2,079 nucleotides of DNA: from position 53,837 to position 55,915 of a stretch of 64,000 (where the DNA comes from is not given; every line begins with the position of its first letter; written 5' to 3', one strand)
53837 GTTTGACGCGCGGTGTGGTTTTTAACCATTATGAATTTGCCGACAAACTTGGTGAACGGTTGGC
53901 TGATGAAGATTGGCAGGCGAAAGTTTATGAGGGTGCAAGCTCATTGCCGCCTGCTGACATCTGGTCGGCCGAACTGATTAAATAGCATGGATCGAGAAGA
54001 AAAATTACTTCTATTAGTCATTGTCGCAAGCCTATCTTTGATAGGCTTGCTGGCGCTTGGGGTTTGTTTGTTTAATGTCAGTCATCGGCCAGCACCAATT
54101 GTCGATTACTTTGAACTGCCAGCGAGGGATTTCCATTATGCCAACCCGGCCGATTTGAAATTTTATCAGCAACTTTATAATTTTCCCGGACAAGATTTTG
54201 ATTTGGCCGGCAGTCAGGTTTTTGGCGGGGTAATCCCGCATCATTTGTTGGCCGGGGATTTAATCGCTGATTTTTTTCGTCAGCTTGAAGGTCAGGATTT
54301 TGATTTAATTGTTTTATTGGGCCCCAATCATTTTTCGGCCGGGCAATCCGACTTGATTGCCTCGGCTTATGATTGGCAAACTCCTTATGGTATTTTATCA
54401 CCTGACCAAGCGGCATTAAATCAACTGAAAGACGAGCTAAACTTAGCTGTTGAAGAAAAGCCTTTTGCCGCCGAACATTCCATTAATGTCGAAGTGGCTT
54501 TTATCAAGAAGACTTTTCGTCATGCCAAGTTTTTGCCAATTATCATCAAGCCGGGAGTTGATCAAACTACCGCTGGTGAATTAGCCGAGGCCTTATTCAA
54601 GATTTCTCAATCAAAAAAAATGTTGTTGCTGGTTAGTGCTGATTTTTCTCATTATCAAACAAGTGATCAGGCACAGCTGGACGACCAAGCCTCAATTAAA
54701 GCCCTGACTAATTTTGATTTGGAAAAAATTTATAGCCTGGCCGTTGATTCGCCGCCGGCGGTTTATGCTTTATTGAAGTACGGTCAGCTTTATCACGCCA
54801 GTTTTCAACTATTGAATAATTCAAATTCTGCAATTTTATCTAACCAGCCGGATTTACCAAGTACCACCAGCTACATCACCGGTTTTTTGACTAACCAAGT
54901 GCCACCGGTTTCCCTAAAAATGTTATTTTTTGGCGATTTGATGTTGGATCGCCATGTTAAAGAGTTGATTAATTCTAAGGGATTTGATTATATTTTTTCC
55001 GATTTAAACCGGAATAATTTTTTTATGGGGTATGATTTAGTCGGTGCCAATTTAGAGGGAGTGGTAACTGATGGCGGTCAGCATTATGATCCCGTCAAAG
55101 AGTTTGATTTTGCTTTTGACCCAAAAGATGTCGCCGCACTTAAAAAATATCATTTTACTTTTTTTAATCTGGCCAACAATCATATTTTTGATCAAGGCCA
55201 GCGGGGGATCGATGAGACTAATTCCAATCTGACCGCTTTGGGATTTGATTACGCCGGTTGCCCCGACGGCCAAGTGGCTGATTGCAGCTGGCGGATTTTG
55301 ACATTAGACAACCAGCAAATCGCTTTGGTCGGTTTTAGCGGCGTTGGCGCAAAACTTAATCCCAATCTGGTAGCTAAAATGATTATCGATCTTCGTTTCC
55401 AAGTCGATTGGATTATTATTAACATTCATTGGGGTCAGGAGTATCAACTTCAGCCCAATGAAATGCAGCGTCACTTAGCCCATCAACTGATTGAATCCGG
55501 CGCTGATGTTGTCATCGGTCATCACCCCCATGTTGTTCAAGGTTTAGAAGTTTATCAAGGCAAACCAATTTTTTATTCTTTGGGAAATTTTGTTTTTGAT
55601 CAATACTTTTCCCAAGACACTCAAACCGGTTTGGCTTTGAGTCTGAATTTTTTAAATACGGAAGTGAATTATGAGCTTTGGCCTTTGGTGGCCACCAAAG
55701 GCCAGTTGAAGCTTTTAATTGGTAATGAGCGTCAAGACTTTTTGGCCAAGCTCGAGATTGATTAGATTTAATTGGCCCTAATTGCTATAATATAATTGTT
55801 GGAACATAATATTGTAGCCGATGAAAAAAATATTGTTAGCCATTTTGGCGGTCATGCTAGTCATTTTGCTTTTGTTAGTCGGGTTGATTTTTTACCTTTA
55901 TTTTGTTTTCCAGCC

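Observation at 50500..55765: Unusual operon: CbiM/NikM - PDGLE protein - 829-aa unknown - Memo-like::CapA fusion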

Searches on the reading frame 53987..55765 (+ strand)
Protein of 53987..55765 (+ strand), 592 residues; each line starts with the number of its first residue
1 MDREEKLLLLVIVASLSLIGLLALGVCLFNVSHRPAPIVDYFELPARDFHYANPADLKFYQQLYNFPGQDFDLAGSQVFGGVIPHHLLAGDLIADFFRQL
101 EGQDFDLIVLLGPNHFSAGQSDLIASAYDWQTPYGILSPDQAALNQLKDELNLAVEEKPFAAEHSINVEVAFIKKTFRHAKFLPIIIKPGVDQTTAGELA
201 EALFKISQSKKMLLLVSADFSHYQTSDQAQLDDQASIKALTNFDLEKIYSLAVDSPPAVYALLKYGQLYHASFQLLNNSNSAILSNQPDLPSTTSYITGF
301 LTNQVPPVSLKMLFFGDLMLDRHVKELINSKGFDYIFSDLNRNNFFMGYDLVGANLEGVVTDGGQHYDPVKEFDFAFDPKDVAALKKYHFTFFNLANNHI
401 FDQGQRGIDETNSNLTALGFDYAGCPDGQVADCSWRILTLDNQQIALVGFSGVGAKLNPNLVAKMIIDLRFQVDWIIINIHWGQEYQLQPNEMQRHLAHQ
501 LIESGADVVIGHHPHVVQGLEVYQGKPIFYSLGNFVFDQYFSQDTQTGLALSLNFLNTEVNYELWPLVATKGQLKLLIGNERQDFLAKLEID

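Call 3: search_protein_families(library=pfam, proteins=[window:53987-55765:+], max_evalue=0.1)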
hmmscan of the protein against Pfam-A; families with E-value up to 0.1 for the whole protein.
window:53987-55765:+ (592 aa): 2 families
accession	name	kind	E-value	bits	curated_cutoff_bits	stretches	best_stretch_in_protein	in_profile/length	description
PF09587.15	PGA_cap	-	6e-60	203.3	27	1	312-539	2-255/255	Bacterial capsule synthesis protein PGA_cap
PF01875.22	Memo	-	4.1e-28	98.8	27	1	87-253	44-217/269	Memo-like protein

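Call 4: search_protein_families(library=ncbifam, proteins=[window:53987-55765:+], max_evalue=0.1)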
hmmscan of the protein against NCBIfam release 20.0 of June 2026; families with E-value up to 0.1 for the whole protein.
window:53987-55765:+ (592 aa): 4 families
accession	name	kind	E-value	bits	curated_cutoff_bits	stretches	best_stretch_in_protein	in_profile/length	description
TIGR04336.1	AmmeMemoSam_B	hypoth_equivalog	2.8e-33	115.4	26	1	75-283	34-254/270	AmmeMemoRadiSam system protein B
NF001987.0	PRK00782.1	equivalog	1.2e-26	93.5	295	1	72-284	31-250/267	MEMO1 family protein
NF038314.1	epimerase_MslH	equivalog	4.1e-21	74.9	700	2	462-537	240-317/439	lasso peptide C-terminal Trp epimerase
NF005264.0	PRK06769.1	equivalog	0.099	12.4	217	0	375-436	30-92/175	HAD-IIIA family hydrolase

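Call 5: find_homologous_proteins(query=window:53987-55765:+)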
Query window:53987-55765:+ (592 aa): 174 proteins with E <= 0.001 among 8000 candidates; the best 120 are listed.
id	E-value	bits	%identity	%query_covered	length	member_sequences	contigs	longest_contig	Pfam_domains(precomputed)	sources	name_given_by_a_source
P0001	0.0e+0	1347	100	100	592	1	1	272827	PF09587.16,PF01875.23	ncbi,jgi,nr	ncbi:MAG: AmmeMemoRadiSam system protein B [Patescibacteria group bacterium]|jgi:poly-gamma-glutamat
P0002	1.7e-217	742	56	99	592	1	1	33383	PF09587.16,PF01875.23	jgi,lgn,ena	-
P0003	1.0e-208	713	57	97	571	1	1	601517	PF09587.16,PF01875.23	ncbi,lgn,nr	ncbi:MAG: AmmeMemoRadiSam system protein B [Candidatus Buchananbacteria bacterium]|nr:AmmeMemoRadiSa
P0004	3.3e-207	708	56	98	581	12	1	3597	PF09587.16,PF01875.23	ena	-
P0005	1.8e-204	699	55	97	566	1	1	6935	PF09587.16,PF01875.23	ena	-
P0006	2.3e-200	685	55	94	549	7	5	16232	PF09587.16,PF01875.23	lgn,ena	-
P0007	8.3e-199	680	55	97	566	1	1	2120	PF09587.16,PF01875.23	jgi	-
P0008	1.5e-198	679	54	90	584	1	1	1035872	PF09587.16,PF01875.23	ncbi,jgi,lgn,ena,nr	ncbi:AmmeMemoRadiSam system protein B [Patescibacteria group bacterium]|nr:AmmeMemoRadiSam system pr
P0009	3.3e-198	678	55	97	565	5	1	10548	PF09587.16,PF01875.23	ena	-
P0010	5.6e-198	677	55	94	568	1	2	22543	PF09587.16,PF01875.23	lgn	-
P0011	9.6e-198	677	56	89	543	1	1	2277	PF09587.16,PF01875.23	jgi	-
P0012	6.4e-194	664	53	97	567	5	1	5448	PF09587.16,PF01875.23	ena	-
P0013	5.5e-190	651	52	92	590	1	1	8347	PF09587.16,PF01875.23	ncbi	-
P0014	3.5e-189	648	50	98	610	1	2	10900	PF09587.16,PF01875.23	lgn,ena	-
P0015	3.1e-186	639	48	98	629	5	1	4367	PF09587.16,PF01875.23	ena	-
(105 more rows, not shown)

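Call 6: find_encoding_contigs(protein=window:53987-55762:+, flank=10000, max_places=6)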
Protein window:53987-55762:+ (592 aa): no gene with exactly this product is on record in the collection.

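Call 7: find_encoding_contigs(protein=P0001, flank=10000, max_places=3)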
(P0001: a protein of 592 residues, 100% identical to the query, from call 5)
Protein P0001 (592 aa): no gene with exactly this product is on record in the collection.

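Call 8: find_encoding_contigs(protein=P0003, flank=10000, max_places=3)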
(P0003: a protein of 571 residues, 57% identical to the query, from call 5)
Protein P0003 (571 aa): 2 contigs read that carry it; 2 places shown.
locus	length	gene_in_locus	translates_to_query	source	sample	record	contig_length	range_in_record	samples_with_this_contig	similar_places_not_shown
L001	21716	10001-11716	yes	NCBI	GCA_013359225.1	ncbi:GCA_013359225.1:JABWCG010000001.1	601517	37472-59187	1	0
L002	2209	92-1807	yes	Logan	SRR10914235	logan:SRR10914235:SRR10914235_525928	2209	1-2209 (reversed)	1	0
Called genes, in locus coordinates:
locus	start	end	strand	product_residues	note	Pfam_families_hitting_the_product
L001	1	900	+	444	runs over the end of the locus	PF01554:MatE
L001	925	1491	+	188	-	PF04079:SMC_ScpB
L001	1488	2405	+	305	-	PF00768:Peptidase_S11, PF13354:Beta-lactamase2 (weak)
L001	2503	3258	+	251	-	PF00121:TIM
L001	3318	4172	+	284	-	PF07719:TPR_2 (faint), PF14559:TPR_19 (weak), PF00515:TPR_1 (weak)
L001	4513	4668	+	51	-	PF00471:Ribosomal_L33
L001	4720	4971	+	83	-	PF01541:GIY-YIG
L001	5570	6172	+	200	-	-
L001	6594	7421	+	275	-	-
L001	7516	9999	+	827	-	PF11369:DUF3160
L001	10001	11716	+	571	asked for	PF01875:Memo, PF09587:PGA_cap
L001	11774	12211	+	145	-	PF01047:MarR, PF12802:MarR_2, PF13412:HTH_24 (weak), PF13463:HTH_27 (weak), PF13601:HTH_34 (faint)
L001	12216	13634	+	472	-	PF01554:MatE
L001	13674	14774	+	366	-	PF07143:AttH, PF17186:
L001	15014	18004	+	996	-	PF13205:Big_5 (faint)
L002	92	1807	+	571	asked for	PF01875:Memo, PF09587:PGA_cap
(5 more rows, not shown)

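Call 9: find_encoding_contigs(protein=P0008, flank=10000, max_places=3)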
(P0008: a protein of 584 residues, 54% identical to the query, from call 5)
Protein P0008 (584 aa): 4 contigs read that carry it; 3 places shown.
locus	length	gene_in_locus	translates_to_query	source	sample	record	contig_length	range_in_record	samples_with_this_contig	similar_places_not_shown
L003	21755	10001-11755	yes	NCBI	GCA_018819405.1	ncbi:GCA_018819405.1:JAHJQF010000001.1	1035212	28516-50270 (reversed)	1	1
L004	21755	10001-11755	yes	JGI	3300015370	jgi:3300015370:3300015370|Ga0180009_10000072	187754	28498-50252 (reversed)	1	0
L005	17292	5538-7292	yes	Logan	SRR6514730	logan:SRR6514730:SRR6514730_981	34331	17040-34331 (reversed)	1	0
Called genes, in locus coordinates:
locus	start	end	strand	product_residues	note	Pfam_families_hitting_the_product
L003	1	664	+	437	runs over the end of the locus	PF03979:Sigma70_r1_1 (weak), PF00140:Sigma70_r1_2, PF04542:Sigma70_r2, PF04539:Sigma70_r3, PF04545:Sigma70_r4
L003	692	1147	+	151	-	-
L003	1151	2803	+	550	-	-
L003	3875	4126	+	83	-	PF01541:GIY-YIG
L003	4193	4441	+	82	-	PF01541:GIY-YIG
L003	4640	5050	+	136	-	-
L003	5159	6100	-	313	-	PF01699:Na_Ca_ex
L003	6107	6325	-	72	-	-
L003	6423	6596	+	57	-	-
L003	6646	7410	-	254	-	PF13529:Peptidase_C39_2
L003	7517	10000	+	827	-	PF11369:DUF3160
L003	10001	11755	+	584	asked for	PF01875:Memo, PF09587:PGA_cap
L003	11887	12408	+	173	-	PF23477:zf_Tbcl_2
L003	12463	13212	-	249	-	PF01555:N6_N4_Mtase, PF03602:Cons_hypoth95 (weak), PF01170:UPF0020 (weak), PF08241:Methyltransf_11 (faint), PF13649:Methyltransf_25 (faint), PF01555:N6_N4_Mtase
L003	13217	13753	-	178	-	-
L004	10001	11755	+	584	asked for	PF01875:Memo, PF09587:PGA_cap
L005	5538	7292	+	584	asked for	PF01875:Memo, PF09587:PGA_cap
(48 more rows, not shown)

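Call 11: find_related_loci(query=A1, collection=genome_contigs, flank=10000)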
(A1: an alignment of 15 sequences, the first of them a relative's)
Query A1 (592 aa) in genome_contigs; peptide patterns used: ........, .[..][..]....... (x = any residue, [..] = any of these).
600 stretches matched a pattern (row limit reached: there are more); 580 encode a relative of the query (tblastn E <= 1e-3); the best 80 are kept; 80 distinct loci.
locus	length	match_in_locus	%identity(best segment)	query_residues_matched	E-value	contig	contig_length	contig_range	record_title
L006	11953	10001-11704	45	16-584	3e-173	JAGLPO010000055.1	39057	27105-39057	MAG: Candidatus Parcubacteria bacterium isolate RS_8_12 ROV157_8.bin.12.fa_55, whole genome shotgun sequence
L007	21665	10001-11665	45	50-589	1e-146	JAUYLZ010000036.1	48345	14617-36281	MAG: bacterium isolate C24_metabat.bin.60 C24_k141_787678, whole genome shotgun sequence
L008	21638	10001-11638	45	50-589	6e-140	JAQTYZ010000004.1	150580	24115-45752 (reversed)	MAG: Patescibacteria group bacterium isolate STC_49 NODE_247_length_150580_cov_4.704765_Sandtown_C, whole genome shotgun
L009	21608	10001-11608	44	59-589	5e-137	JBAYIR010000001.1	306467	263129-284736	MAG: Patescibacteria group bacterium isolate SO_2016_GW1_35 scaffold00044_OW334_2016, whole genome shotgun sequence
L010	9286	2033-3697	40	47-589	9e-135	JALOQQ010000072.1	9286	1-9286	MAG: Planctomycetota bacterium isolate Prado159 scaffold_22494, whole genome shotgun sequence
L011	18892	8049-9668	40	45-585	9e-122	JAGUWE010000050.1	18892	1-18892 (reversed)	MAG: Patescibacteria group bacterium isolate DeMMO5_21 c_000000019251, whole genome shotgun sequence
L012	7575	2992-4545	38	43-566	2e-104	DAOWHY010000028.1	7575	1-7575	MAG TPA_asm: Candidatus Moraniibacteriota bacterium isolate CSMAG_2029 CSMAG_2029_k141_40639_length_7575_cov_15.0000, wh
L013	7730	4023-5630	36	43-586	2e-97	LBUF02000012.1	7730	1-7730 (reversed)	MAG: Parcubacteria group bacterium GW2011_GWA2_38_13b GWA2_OD1-rel_38_13_curated_21, whole genome shotgun sequence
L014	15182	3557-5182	36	49-586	1e-96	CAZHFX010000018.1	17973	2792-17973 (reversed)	MAG TPA_asm: uncultured Gammaproteobacteria bacterium isolate SRP062349_co5_171 genome assembly, contig: NODE_1001_lengt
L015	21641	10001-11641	34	43-586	2e-95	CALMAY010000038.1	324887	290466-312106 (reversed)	MAG TPA_asm: uncultured bacterium isolate SRR5676436_bin.40_CONCOCT_v1.1_MAG genome assembly, contig: ERZ724522.3, whole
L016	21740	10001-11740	53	78-589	2e-95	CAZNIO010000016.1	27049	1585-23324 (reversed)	MAG TPA_asm: uncultured Gammaproteobacteria bacterium isolate binchicken_co181_33 genome assembly, contig: NODE_2505_len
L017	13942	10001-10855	54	305-588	1e-92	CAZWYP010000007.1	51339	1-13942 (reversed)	MAG TPA_asm: uncultured Gammaproteobacteria bacterium isolate binchicken_co16_344 genome assembly, contig: NODE_1084_len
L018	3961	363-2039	36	46-592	7e-93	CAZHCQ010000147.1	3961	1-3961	MAG TPA_asm: uncultured Gammaproteobacteria bacterium isolate binchicken_co203_505 genome assembly, contig: k141_4519041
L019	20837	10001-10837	51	310-589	2e-91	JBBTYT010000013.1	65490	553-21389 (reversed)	MAG: Patescibacteria group bacterium isolate H32-bin053_1 H32_bin053_1_000000000013, whole genome shotgun sequence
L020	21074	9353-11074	33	4-585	2e-91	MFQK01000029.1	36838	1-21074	MAG: Candidatus Magasanikbacteria bacterium RIFCSPLOWO2_02_FULL_44_11 rifcsplowo2_02_scaffold_3352, whole genome shotgun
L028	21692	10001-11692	32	4-578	1e-93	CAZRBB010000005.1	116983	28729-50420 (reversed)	MAG TPA_asm: uncultured Candidatus Saccharibacteria bacterium isolate SRP272421_co4_224 genome assembly, contig: NODE_15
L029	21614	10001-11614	34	65-589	4e-78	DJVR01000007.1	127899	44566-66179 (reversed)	MAG TPA_asm: Candidatus Atribacteria bacterium UBA6251 UBA6251_contig_29199, whole genome shotgun sequence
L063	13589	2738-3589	36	309-590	4e-43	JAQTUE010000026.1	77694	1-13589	MAG: Paludibacter sp. isolate STB_57 NODE_672_length_77694_cov_9.174817_Sandtown_B, whole genome shotgun sequence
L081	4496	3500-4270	34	310-555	3e-39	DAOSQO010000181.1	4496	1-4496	MAG TPA_asm: Bacillota bacterium isolate AMR_MDS_2291 NODE_17512_length_4496_cov_6.496059, whole genome shotgun sequence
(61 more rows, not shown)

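Call 25: find_encoding_contigs(protein=P0002, flank=10000, max_places=3)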
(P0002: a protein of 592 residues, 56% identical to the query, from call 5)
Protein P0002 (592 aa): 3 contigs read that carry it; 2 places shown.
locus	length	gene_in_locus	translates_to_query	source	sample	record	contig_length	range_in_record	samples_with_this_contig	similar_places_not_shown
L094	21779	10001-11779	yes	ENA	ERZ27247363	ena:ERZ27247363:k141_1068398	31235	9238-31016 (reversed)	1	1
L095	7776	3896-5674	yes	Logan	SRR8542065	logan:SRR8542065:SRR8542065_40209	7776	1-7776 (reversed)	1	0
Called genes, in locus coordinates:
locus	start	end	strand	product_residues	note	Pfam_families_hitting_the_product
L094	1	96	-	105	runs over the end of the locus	?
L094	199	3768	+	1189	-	PF13431:TPR_17 (faint), PF13432:TPR_16 (faint), PF14559:TPR_19 (faint), PF07719:TPR_2 (faint), PF13424:TPR_12 (faint), PF13428:TPR_14 (faint), PF23914:TPR_CcmH_CycH (faint), PF20698:PIN-TPR-GreABC, +4 more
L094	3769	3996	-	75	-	-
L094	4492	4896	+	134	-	-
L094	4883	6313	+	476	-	-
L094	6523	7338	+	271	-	-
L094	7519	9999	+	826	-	PF11369:DUF3160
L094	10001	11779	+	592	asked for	PF01875:Memo, PF09587:PGA_cap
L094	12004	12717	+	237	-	PF13482:RNase_H_2, PF10108:DNA_pol_B_exo2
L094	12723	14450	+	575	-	PF05970:PIF1, PF13245:AAA_19, PF13401:AAA_22, PF13604:AAA_30, PF14493:HTH_40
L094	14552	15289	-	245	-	PF01978:TrmB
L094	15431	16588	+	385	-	PF04055:Radical_SAM (weak)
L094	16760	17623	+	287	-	PF12146:Hydrolase_4, PF00561:Abhydrolase_1, PF12697:Abhydrolase_6, PF08538:DUF1749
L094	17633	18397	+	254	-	-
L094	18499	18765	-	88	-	PF18955:DUF5698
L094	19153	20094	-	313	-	PF04055:Radical_SAM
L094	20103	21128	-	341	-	PF01071:GARS_A (weak), PF02655:ATP-grasp_3 (faint), PF07478:Dala_Dala_lig_C, PF13535:ATP-grasp_4 (faint)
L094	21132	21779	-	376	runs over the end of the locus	PF07478:Dala_Dala_lig_C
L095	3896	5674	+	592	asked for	PF01875:Memo, PF09587:PGA_cap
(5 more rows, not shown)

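Call 36: search_solved_structures(query=window:53987-55765:+, max_evalue=0.01, show_alignments=3)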
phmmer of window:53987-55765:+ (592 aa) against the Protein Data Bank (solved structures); distinct sequences matched with E-value up to 0.01: 4.
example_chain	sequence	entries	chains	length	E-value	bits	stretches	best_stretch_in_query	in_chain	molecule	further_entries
8gq9_A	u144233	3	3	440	1.4e-17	66.8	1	461-537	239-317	Poly-gamma-glutamate synthesis protein (Capsule biosynthesis protein)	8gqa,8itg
8gqb_A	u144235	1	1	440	1.5e-17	66.7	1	461-537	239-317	Poly-gamma-glutamate synthesis protein (Capsule biosynthesis protein)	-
8ith_A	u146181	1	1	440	1.3e-16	63.6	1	461-537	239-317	Poly-gamma-glutamate synthesis protein (Capsule biosynthesis protein)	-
2hi4_A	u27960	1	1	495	0.0025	19.7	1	37-191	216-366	Cytochrome P450 1A2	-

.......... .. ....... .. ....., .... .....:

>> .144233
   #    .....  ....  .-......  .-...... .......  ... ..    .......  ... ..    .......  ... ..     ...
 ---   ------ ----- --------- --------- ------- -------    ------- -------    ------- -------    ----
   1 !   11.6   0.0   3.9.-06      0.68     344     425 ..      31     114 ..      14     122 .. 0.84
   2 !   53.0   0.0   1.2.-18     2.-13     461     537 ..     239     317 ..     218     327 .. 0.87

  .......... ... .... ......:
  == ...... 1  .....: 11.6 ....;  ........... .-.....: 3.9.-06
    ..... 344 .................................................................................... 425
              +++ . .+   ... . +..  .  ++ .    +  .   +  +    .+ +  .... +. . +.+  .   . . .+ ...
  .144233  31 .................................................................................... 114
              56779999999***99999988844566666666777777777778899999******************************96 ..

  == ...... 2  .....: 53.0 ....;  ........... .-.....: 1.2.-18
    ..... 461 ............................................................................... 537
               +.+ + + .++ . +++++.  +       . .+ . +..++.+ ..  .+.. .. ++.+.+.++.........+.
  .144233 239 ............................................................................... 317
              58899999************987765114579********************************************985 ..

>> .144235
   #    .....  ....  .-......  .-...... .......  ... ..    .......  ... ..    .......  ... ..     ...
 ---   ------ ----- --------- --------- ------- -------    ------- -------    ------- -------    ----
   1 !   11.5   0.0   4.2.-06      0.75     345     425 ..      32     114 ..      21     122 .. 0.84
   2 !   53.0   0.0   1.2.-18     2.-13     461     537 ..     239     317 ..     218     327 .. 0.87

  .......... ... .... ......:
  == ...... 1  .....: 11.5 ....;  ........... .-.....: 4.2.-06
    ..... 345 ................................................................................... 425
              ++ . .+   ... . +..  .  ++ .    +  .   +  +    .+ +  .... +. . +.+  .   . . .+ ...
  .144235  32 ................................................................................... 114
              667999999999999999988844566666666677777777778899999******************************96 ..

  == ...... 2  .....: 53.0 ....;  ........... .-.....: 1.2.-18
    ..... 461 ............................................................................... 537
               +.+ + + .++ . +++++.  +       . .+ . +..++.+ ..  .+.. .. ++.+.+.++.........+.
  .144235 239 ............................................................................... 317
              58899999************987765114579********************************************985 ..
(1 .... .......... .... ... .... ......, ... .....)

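Call 63: predict_structure(alignment_id=A1)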
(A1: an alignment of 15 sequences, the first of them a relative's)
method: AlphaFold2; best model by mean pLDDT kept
length: 592 residues; sequences in the alignment: 15
mean_pLDDT: 89.8   pTM: 0.63
mean pLDDT of the five models: 89.8, 89.6, 88.9, 88.7, 88.5
residues with pLDDT >= 90: 406; 70-90: 156; 50-70: 15; < 50: 15
segments of 3 or more residues with pLDDT < 50: 32-46
pLDDT, mean of each block of 10 residues (from residue 1): 78 89 74 38 53 94 88 87 95 96 95 95 97 97 96 95 94 97 97 98 97 98 89 90 91 97 95 93 86 95 76 95 91 91 77 95 87 88 93 93 91 97 90 94 91 81 96 96 84 93 98 89 95 87 88 86 93 90 90 78
secondary structure, 60 per line:
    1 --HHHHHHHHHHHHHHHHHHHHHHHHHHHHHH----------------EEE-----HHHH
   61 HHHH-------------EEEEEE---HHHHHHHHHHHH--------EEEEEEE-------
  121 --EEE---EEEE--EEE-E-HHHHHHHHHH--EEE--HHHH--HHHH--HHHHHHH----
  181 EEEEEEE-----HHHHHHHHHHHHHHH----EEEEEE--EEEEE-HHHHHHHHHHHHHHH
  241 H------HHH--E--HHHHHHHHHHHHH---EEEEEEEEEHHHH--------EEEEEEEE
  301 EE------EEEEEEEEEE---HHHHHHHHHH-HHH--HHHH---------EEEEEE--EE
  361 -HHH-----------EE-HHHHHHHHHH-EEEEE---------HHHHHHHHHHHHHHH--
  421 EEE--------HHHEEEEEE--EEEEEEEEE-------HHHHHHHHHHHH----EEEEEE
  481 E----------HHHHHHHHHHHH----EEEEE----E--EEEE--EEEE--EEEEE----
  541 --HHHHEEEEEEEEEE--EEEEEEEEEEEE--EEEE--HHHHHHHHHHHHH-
elements in order: H3-32 E49-51 H57-64 E78-83 H87-98 E107-113 E123-125 E129-132 E135-137 H141-150 E153-155 H158-161 H164-167 H170-176 E181-187 H193-207 E212-217 E220-224 H226-241 H256-268 E272-280 H281-284 E293-302 E309-318 H322-331 H338-341 E351-356 H379-388 E390-394 H404-418 E421-423 E435-440 E443-451 H459-470 E475-481 H492-503 E508-512 E520-523 E526-529 E532-536 H543-546 E547-556 E559-570 E573-576 H579-591
